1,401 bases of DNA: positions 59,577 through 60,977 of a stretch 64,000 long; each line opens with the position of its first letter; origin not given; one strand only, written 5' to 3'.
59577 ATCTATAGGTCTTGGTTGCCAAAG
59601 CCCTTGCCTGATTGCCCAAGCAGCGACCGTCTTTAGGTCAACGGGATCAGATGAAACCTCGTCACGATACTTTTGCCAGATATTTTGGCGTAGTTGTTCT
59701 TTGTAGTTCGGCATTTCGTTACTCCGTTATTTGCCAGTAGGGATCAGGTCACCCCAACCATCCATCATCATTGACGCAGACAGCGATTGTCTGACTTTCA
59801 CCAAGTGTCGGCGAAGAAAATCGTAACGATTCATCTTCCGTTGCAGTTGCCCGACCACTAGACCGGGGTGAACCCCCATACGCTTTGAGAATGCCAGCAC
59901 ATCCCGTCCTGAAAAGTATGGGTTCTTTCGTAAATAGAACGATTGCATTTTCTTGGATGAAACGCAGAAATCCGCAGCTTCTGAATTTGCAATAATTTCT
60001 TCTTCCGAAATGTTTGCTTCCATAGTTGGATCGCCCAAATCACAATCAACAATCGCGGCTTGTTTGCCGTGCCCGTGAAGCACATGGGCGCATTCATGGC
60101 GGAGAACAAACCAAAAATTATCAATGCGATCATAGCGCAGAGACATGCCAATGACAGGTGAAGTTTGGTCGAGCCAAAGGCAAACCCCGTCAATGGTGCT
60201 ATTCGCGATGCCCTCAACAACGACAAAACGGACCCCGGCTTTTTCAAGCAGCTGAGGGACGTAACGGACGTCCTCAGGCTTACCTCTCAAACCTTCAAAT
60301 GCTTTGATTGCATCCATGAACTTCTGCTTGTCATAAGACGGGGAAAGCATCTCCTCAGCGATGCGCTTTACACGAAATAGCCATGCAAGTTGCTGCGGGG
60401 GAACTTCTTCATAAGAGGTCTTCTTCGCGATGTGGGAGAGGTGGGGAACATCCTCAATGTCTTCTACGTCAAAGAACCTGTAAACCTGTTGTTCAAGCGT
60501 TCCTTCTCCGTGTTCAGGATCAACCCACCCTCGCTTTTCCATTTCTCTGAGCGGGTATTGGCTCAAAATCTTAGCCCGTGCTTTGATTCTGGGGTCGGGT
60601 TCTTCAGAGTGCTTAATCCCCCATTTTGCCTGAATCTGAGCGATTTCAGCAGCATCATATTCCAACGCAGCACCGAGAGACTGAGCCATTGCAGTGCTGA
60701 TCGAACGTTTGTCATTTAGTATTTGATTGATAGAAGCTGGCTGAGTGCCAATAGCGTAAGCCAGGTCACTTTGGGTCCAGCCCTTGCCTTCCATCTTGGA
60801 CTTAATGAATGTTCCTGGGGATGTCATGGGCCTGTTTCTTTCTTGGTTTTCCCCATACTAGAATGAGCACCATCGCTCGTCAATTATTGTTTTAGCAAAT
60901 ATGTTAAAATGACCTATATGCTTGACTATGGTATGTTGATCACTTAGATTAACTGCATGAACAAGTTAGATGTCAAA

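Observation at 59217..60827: A two-gene module, HTH-ImmA/IrrE metallopeptidase plus an unknown 165-aa protein, as a candidate uncharacterised toxin-antitoxin or defence-like system on a mobile element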

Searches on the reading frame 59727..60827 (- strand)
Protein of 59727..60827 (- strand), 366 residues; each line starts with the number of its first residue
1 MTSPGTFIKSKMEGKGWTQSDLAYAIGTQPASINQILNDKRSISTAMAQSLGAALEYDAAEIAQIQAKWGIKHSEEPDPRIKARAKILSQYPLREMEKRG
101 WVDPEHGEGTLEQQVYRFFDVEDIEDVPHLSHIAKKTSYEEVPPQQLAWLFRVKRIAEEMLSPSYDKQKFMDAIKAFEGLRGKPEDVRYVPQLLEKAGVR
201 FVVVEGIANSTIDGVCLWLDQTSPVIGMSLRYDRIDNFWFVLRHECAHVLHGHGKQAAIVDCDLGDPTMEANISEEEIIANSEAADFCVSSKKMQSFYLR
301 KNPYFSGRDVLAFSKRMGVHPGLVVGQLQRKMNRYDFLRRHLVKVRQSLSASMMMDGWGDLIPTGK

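Call 3: search_protein_families(library=pfam, proteins=[window:59727-60827:-], max_evalue=1)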
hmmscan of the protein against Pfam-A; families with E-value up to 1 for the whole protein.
window:59727-60827:- (366 aa): 7 families
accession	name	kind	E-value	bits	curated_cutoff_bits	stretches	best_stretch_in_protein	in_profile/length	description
PF01381.28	HTH_3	-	1.4e-07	31.9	23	1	8-61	1-54/55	Helix-turn-helix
PF13560.12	HTH_31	-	0.0012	19.5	27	1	12-63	10-62/64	Helix-turn-helix domain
PF12844.13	HTH_19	-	0.0064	16.8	30.2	1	7-71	3-59/64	Helix-turn-helix domain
PF13443.12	HTH_26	-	0.0086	16.7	22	1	9-62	3-57/63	Cro/C1-type HTH DNA-binding domain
PF13744.12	HTH_37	-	0.014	15.6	27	1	5-40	20-55/80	Helix-turn-helix domain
PF06114.19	Peptidase_M78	-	0.016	15.5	22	1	205-294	11-92/123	IrrE N-terminal-like domain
PF13545.12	HTH_Crp_2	-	0.14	12.6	27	0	18-39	24-45/70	Crp-like helix-turn-helix domain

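Call 4: search_protein_families(library=padloc, proteins=[window:59727-60827:-], max_evalue=1)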
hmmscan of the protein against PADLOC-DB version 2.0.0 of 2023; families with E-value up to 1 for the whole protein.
window:59727-60827:- (366 aa): 10 families
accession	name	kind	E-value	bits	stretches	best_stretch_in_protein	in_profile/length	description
PDLC03982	PD-Lambda-2_B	-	2.6e-46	156.7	1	4-350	60-397/402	-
PDLC03948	RmrA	-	0.0024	14.8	1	192-257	162-227/397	-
PDLC04757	PDC-M64B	-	0.0025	15.8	1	9-41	35-67/128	-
PDLC04760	PDC-M64C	-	0.007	14.7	1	8-63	31-86/93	-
PDLC03946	RmrA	-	0.0088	12.8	1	187-270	142-211/357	-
PDLC04775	PDC-M69A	-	0.011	14.3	1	5-57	9-61/113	-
PDLC03949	RmrA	-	0.018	12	1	15-59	14-58/363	-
PDLC04759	PDC-M64B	-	0.025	12.6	1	11-44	34-67/135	-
PDLC04142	capH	-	0.038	13.1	1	4-73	7-68/103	capH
PDLC03954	RmrA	-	0.052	10.5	1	190-256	162-227/380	-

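Call 5: search_protein_families(library=ncbifam, proteins=[window:59727-60827:-], max_evalue=1)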
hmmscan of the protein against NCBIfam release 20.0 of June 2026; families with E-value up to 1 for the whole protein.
window:59727-60827:- (366 aa): 5 families
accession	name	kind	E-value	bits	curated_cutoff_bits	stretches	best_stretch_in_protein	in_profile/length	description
TIGR02607.1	antidote_HigA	equivalog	1.7e-07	30.9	47.7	1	2-73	5-77/81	HigA family addiction module antitoxin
TIGR03070.1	couple_hipB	subfamily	0.0088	16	71.65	1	5-44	4-43/58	type II toxin-antitoxin system Y4mF family antitoxin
NF002773.0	PRK02866.1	subfamily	0.14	12.3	150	1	13-67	15-69/147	cyanase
TIGR00673.1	cynS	equivalog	0.15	12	113.3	1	10-67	16-72/150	cyanase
TIGR00270.2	TIGR00270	equivalog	0.17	11.7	110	1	6-56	78-128/159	multiprotein bridging factor aMBF1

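Call 6: search_protein_families(library=phrogs, proteins=[window:59727-60827:-], max_evalue=1)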
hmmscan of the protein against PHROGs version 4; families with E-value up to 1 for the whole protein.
window:59727-60827:- (366 aa): 19 families
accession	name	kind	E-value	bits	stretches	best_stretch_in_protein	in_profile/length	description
phrog_2439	-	transcription regulation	1.6e-18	67.7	2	188-330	149-279/367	transcriptional regulator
phrog_1373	-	transcription regulation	2.6e-09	38.3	1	8-78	68-142/166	transcriptional regulator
phrog_1381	-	moron, auxiliary metabolic gene and host takeover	1.4e-07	32.1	1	2-81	11-91/264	plasmid antitoxin with HTH domain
phrog_8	-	transcription regulation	9.9e-06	26.2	1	8-57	81-130/346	transcriptional regulator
phrog_296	-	integration and excision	1.7e-05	24.7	1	9-63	233-288/626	DNA transposition protein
phrog_2967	-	transcription regulation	7.3e-05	23.4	1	8-66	15-73/225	transcriptional regulator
phrog_3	-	transcription regulation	0.00011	23.1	1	3-137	88-211/430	transcriptional repressor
phrog_4779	-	transcription regulation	0.00031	22.2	1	8-60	7-58/98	transcriptional regulator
phrog_5736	-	transcription regulation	0.0021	19.2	1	15-52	18-55/133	transcriptional regulator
phrog_2339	-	DNA, RNA and nucleotide metabolism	0.0027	18.7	1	8-48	30-71/98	HTH DNA binding protein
phrog_2328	-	transcription regulation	0.0059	17.4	1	12-58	24-70/128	transcriptional repressor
phrog_87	-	other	0.0075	17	1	192-299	45-138/227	metallo-protease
phrog_3642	-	DNA, RNA and nucleotide metabolism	0.012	16.5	1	9-56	14-61/79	HTH DNA binding protein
phrog_1124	-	transcription regulation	0.014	15.9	1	8-51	13-55/177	transcriptional regulator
phrog_1468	-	transcription regulation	0.031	14.9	1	8-42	12-46/67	transcriptional repressor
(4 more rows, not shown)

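Call 25: find_homologous_proteins(query=window:59727-60827:-, max_evalue=0.001)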
Query window:59727-60827:- (366 aa): 6379 proteins with E <= 0.001 among 8000 candidates; the best 120 are listed.
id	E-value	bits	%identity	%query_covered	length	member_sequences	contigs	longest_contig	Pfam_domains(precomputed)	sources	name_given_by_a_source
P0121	4.1e-247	837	100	100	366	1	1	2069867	PF01381.29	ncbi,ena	-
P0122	1.4e-217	740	89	100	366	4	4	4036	PF01381.29,PF13443.13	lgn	-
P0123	4.5e-186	636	76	100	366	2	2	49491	PF01381.29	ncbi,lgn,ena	-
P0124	9.2e-176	602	70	99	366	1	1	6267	PF01381.29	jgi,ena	-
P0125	7.0e-174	596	71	99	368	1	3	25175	PF01381.29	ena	-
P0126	8.4e-174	596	69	99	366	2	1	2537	PF01381.29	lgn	-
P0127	2.8e-173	594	70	99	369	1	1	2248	PF01381.29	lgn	-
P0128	4.2e-173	593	70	100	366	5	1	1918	PF01381.29,PF06114.20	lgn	-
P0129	1.6e-171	588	69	99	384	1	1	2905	PF01381.29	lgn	-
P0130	1.8e-171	588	69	99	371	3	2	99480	PF01381.29,PF06114.20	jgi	-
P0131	5.3e-169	580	67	100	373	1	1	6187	-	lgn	-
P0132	6.8e-169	580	68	99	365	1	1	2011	PF01381.29,PF06114.20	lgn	-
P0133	1.2e-168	579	68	100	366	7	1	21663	PF01381.29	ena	-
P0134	2.1e-168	578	68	100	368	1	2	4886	PF01381.29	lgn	-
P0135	2.5e-168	578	66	99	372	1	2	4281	PF01381.29,PF13560.13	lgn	-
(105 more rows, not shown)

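Call 66: search_solved_structures(query=A3, max_evalue=0.1)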
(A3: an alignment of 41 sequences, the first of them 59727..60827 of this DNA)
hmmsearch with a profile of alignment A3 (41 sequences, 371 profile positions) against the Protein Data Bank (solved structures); distinct sequences matched with E-value up to 0.1: 16.
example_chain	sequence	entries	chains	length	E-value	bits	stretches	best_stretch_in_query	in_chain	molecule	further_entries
6f8s_A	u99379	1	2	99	5.4e-10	41.8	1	8-84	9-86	XRE family transcriptional regulator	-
6f8h_A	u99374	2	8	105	6.6e-10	41.5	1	8-84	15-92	XRE family transcriptional regulator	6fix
7csv_A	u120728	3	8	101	1.2e-06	30.8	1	8-84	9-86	HTH cro/C1-type domain-containing protein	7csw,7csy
2icp_A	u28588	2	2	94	1.3e-06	30.7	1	5-84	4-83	antitoxin higa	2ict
6jpi_A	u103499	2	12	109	1.5e-06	30.5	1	8-84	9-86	HTH cro/C1-type domain-containing protein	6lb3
4mcx_A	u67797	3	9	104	2.1e-06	30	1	6-82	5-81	Antidote protein | Antitoxin HigA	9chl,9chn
6chv_A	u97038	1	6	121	3e-06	29.5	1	6-82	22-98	Antitoxin HigA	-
4mct_A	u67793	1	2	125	3.3e-06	29.3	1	6-82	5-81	Antidote protein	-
6cf1_A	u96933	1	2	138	4.2e-06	29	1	6-82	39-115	Antitoxin HigA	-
3cec_A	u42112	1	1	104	8.3e-05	24.7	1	8-80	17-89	Putative antidote protein of plasmid maintenance system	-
2eby_A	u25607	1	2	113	0.0023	20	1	4-84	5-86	Putative HTH-type transcriptional regulator ybaQ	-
3trb_A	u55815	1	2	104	0.023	16.7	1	8-82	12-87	Virulence-associated protein I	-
2xiu_A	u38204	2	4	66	0.049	15.6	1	16-72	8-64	CYLR2 | CYLR2 SYNONYM CYTOLYSIN REPRESSOR 2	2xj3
1y7y_A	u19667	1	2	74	0.088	14.8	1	9-68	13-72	C.AhdI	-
3kxa_A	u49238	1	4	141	0.089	14.8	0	8-68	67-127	Putative uncharacterized protein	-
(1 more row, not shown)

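Call 68: predict_structure(alignment_id=A3)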
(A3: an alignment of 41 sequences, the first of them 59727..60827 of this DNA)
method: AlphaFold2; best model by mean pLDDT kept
length: 366 residues; sequences in the alignment: 41
mean_pLDDT: 80.4   pTM: 0.57
mean pLDDT of the five models: 80.4, 79.4, 71.3, 66.7, 61.1
residues with pLDDT >= 90: 123; 70-90: 176; 50-70: 43; < 50: 24
segments of 3 or more residues with pLDDT < 50: 131-138, 264-269, 357-366
pLDDT, mean of each block of 10 residues (from residue 1): 92 95 95 93 94 95 92 80 74 75 81 80 65 40 66 83 93 93 86 93 75 85 89 67 91 83 53 71 86 89 85 90 83 73 75 54 41
secondary structure, 60 per line:
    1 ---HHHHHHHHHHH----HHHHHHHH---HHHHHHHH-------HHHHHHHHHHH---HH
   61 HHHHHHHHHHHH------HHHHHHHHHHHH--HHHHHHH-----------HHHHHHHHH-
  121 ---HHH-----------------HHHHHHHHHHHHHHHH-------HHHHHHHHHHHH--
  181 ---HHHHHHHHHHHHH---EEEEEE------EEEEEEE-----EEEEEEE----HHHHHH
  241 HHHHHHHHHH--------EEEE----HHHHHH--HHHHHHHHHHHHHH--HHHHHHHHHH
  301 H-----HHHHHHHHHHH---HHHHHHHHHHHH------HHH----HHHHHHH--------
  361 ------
elements in order: H4-14 H19-26 H30-37 H45-55 H59-72 H79-90 H93-99 H111-119 H144-159 H167-178 H184-196 E200-205 E212-218 E224-230 H235-250 E259-262 H267-272 H275-288 H291-301 H307-317 H321-332 H346-352

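Call 71: fold_search(model_id=the predicted structure, library=pdb)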
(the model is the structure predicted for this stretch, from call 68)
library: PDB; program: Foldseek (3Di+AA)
matches with E <= 10: 557; with E <= 0.001: 2
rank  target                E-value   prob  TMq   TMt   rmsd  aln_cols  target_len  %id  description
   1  7t5t                  6.0e-04  1.00  0.27  0.34   6.6       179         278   14  Structure of Thauera sp. K11 CapP (released 2022-09-14)
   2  6chv_H                9.1e-04  1.00  0.20  0.77   2.3        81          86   20  Proteus vulgaris HigA antitoxin bound to DNA (released 2019-02-27)
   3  6chv_G                1.2e-03  1.00  0.18  0.70   9.0       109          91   17  Proteus vulgaris HigA antitoxin bound to DNA (released 2019-02-27)
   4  6chv_A                1.5e-03  1.00  0.19  0.75   1.4        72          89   22  Proteus vulgaris HigA antitoxin bound to DNA (released 2019-02-27)
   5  9chl_A                1.6e-03  1.00  0.18  0.60  11.8       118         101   22  P. vulgaris tetrameric HigBA- operator 2 DNA (released 2025-07-02)
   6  8p8o_F                1.7e-03  1.00  0.18  0.43  14.8       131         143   18  M. tuberculosis dUTPase - Stl1-159 (StlNT) complex structure (released 2024-11-27)
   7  6chv_B                1.8e-03  1.00  0.19  0.77   1.2        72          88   22  Proteus vulgaris HigA antitoxin bound to DNA (released 2019-02-27)
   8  2eby_A                1.8e-03  1.00  0.21  0.66   4.2       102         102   18  Crystal structure of a hypothetical protein from E. Coli (released 2007-08-14)
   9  9a7f_A                1.8e-03  1.00  0.18  0.47  16.0       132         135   23  Integrative model of RGHR-DLDH1 by crosslinking MS and deep learning (released 2024-09-18)
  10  9chn_C                2.3e-03  1.00  0.20  0.82   1.3        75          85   23  P. vulgaris trimeric HigBA- operator 2 DNA (released 2025-07-02)
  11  8p8o_J                2.6e-03  1.00  0.18  0.43  14.8       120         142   19  M. tuberculosis dUTPase - Stl1-159 (StlNT) complex structure (released 2024-11-27)
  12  7csy_B                2.7e-03  1.00  0.18  0.67   4.5        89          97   22  Pseudomonas aeruginosa antitoxin HigA with higBA promoter (released 2021-01-13)
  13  6cf1_B                2.7e-03  1.00  0.21  0.75   5.7       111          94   19  Proteus vulgaris HigA antitoxin structure (released 2019-02-27)
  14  9chl_C                2.9e-03  1.00  0.18  0.63  10.5       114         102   21  P. vulgaris tetrameric HigBA- operator 2 DNA (released 2025-07-02)
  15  5jub_B                3.0e-03  0.92  0.16  0.20  20.2       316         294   12  Crystal structure of ComR from S.thermophilus in complex with DNA and its signalling peptide ComS. (released 2016-10-26)
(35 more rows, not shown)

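Call 87: search_dna_similar(query=window:59727-60827:-, collection=plasmids, mode=protein, max_rows=60, max_evalue=1e-8)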
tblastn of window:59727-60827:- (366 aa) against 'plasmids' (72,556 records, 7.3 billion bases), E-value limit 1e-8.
Records with a match: 55; places in all: 55; records where one place covers at least 80% of the query: 31.
Best place of each record, by identity: <60% 55.
By first word of the organism name: Rhizobium 6; Rhodococcus 5; Agrobacterium 4; Sinorhizobium 3; Acinetobacter 3; Mesorhizobium 2; Acaryochloris 2; Paracoccus 2; Neorhizobium 2; Mycobacteroides 2; and 23 more.
By predicted mobility (MOB-suite, as given by PLSDB): non-mobilizable 29; conjugative 18; mobilizable 8.
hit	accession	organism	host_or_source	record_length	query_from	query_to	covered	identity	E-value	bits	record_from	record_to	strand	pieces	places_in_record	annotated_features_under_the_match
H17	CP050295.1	Mesorhizobium loti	Oxytropis kamtschatica,cell ...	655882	3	366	99%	58.1%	5e-137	437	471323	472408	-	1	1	helix-turn-helix domain-containing protein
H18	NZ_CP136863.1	Methylocapsa polymorpha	Shagnum peat sample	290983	4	359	97%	47.8%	1e-106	350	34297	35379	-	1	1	helix-turn-helix domain-containing protein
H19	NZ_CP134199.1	Paraburkholderia sp. FT54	single cell,Rhizosphere soil of Tomato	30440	4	361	98%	43.6%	4e-89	300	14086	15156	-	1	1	HigA family addiction module antitoxin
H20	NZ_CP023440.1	Thauera sp. K11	cell culture,sludge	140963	4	361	98%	41.6%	6e-85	288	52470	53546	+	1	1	HigA family addiction module antitoxin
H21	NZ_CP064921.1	Acaryochloris marina S15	cell culture,surface of Pikea pinnata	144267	1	349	95%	30.8%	1e-41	162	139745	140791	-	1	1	HigA family addiction module antitoxin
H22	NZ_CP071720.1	Acaryochloris sp. 'Moss Beach'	culture,intertidal zone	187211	1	349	95%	30.5%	7e-41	160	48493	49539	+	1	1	HigA family addiction module antitoxin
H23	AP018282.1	Chondrocystis sp. NIES-4102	-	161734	3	350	95%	27.5%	3e-35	144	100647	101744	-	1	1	XRE family plasmid maintenance system antidote protein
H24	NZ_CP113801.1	Rhodococcus pyridinivorans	sediment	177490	5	331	89%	28.4%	2e-27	121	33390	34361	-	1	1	HigA family addiction module antitoxin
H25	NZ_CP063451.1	Rhodococcus pyridinivorans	oil-polluted soil,Libyan oil-polluted ...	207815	5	329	89%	28.6%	1e-26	119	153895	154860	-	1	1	HigA family addiction module antitoxin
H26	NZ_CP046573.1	Rhodococcus sp. WAY2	cell culture,bacterial consortium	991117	5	329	89%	28.1%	2e-25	115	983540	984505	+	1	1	HigA family addiction module antitoxin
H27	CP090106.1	Sinorhizobium meliloti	Medicago,Cell culture,Plant nodule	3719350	2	329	90%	26.8%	1e-27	122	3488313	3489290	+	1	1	HigA family addiction module antitoxin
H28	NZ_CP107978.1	Streptomyces coelicoflavus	-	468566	4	329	89%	26.9%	3e-19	97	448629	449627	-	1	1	ImmA/IrrE family metallo-endopeptidase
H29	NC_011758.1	Methylorubrum extorquens CM4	-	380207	4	330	89%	26.8%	1e-18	95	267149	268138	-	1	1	ImmA/IrrE family metallo-endopeptidase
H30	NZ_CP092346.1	Rhizobium gallicum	Phaseolus vulgaris,Cell culture,nodule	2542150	2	335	91%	25.4%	3e-9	66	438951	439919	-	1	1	none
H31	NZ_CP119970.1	Gloeocapsopsis dulcis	Dried cell culture,Desert, underside of ...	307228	1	329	90%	25.6%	3e-14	82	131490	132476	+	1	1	HigA family addiction module antitoxin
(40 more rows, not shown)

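Call 89: get_annotated_region(hit=H20, flank=2500)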
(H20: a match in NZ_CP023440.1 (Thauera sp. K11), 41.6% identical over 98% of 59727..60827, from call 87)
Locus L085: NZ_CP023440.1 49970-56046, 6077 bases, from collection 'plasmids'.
description: Thauera sp. K11 plasmid pTX1, complete sequence
organism: Thauera sp. K11 (NCBI taxid 2005884)
taxonomy: Bacteria; Pseudomonadota; Betaproteobacteria; Rhodocyclales; Zoogloeaceae; Thauera; Thauera sp. K11
host: -; source: cell culture,sludge; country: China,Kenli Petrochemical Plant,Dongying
typing (MOB-suite, as given by PLSDB): conjugative; relaxase MOBP; mating-pair formation MPF_T
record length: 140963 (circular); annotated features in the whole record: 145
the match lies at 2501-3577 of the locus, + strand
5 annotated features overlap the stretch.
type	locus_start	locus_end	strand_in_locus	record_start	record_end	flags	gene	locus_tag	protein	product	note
CDS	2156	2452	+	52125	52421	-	-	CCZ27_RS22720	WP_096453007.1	type II toxin-antitoxin system RelE/ParE family toxin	-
CDS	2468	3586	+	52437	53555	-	-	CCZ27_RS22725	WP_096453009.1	HigA family addiction module antitoxin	-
CDS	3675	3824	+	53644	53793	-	-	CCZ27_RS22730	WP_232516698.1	hypothetical protein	-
CDS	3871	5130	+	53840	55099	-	-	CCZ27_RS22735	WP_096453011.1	hypothetical protein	-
CDS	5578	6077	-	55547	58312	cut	-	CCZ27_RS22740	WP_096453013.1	tetratricopeptide repeat protein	-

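Call 90: get_annotated_region(hit=H21, flank=2500)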
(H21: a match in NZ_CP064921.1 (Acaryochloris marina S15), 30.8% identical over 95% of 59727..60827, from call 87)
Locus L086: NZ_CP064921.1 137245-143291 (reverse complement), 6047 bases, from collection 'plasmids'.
description: Acaryochloris marina S15 plasmid unnamed43, complete sequence
organism: Acaryochloris marina S15 (NCBI taxid 2762553)
taxonomy: Bacteria; Cyanobacteriota; Cyanophyceae; Acaryochloridales; Acaryochloridaceae; Acaryochloris; Acaryochloris marina; Acaryochloris marina S15
host: -; source: cell culture,surface of Pikea pinnata; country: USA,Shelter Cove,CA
typing (MOB-suite, as given by PLSDB): non-mobilizable
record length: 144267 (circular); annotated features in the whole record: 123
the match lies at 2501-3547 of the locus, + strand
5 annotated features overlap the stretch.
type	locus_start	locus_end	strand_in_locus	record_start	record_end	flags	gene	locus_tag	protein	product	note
CDS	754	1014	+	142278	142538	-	-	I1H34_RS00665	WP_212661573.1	type II toxin-antitoxin system RelE/ParE family toxin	-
CDS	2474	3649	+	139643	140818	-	-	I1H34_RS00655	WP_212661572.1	HigA family addiction module antitoxin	-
CDS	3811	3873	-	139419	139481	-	-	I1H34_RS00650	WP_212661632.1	hypothetical protein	-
CDS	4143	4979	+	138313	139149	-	-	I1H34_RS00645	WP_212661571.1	IS4 family transposase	-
CDS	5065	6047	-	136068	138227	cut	-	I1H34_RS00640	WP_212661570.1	recombinase family protein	GO:0006310 - DNA recombination [Evidence IEA]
